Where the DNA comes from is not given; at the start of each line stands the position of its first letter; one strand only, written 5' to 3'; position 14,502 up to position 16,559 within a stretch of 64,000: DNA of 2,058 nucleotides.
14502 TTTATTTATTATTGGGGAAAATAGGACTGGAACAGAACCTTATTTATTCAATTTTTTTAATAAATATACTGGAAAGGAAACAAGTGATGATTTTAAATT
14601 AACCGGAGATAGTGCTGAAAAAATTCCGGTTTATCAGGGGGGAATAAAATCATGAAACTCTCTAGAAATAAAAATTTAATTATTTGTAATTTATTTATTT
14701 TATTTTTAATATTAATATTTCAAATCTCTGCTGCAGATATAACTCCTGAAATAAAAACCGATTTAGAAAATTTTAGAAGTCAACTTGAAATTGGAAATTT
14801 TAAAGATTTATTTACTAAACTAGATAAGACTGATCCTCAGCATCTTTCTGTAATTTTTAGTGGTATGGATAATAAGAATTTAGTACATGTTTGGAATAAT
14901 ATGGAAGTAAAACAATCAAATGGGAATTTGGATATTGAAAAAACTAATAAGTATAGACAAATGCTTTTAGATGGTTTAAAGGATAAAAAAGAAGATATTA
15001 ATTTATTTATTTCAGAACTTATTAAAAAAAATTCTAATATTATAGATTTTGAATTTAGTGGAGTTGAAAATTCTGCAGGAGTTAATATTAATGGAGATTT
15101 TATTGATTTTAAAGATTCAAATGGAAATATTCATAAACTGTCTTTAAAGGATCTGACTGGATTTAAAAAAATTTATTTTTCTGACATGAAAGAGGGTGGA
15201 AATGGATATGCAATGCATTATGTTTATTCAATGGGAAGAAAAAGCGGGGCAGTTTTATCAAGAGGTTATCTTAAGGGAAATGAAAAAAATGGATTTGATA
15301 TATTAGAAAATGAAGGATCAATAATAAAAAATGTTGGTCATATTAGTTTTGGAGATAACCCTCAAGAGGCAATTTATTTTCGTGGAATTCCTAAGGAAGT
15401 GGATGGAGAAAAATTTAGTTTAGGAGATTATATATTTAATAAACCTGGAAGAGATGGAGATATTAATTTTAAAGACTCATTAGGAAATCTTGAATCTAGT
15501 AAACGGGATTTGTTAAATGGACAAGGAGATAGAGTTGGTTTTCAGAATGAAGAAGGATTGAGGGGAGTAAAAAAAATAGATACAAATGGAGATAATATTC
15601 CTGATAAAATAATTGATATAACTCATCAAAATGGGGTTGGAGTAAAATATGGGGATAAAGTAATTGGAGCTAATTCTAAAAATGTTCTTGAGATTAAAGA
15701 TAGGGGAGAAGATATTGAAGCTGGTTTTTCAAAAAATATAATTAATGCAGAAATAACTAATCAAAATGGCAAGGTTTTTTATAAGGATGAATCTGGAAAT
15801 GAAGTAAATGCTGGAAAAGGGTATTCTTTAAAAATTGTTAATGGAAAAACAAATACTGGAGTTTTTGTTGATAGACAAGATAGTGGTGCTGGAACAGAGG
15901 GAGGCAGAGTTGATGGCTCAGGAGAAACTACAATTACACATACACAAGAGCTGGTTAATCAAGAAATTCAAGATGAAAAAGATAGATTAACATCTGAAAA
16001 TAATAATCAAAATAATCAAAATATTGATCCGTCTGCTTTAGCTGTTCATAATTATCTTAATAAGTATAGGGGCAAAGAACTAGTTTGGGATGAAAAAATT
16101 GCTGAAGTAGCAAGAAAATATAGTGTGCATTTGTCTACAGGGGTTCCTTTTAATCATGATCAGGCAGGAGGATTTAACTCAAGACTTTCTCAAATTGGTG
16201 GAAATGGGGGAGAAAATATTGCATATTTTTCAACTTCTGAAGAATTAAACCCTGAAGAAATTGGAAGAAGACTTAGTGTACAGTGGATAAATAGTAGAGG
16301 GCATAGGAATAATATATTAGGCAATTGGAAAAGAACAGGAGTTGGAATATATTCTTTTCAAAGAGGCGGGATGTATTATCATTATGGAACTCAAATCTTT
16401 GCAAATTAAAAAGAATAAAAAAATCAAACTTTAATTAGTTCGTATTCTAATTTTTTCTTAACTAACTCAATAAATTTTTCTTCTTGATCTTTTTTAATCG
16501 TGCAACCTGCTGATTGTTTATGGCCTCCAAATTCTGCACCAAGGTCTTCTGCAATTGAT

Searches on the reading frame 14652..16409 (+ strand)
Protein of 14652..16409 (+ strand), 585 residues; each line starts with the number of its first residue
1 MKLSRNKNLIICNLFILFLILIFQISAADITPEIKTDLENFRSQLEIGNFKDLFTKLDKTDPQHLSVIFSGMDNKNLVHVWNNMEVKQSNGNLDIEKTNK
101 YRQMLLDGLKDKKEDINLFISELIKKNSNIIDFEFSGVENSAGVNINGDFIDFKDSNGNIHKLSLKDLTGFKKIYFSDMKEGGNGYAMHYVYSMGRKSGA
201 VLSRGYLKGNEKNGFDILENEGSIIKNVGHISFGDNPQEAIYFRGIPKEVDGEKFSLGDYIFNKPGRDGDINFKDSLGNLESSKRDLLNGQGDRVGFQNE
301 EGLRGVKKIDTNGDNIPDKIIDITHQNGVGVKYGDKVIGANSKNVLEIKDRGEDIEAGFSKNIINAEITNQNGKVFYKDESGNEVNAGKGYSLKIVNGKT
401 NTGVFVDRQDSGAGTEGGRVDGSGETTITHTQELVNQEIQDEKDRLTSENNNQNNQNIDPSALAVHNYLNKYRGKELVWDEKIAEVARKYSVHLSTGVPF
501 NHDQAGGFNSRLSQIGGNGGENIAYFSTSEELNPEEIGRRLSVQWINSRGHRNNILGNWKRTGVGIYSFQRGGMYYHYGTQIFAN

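Call 6: search_protein_families(library=ncbifam, proteins=[window:14652-16409:+], max_evalue=0.1)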
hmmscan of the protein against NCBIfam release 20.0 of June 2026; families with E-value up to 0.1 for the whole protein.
window:14652-16409:+ (585 aa): 1 family
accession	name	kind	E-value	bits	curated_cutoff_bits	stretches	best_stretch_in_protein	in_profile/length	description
TIGR02909.1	spore_YkwD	subfamily_domain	2.7e-06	27.3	171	1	475-583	22-125/127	uncharacterized protein, YkwD family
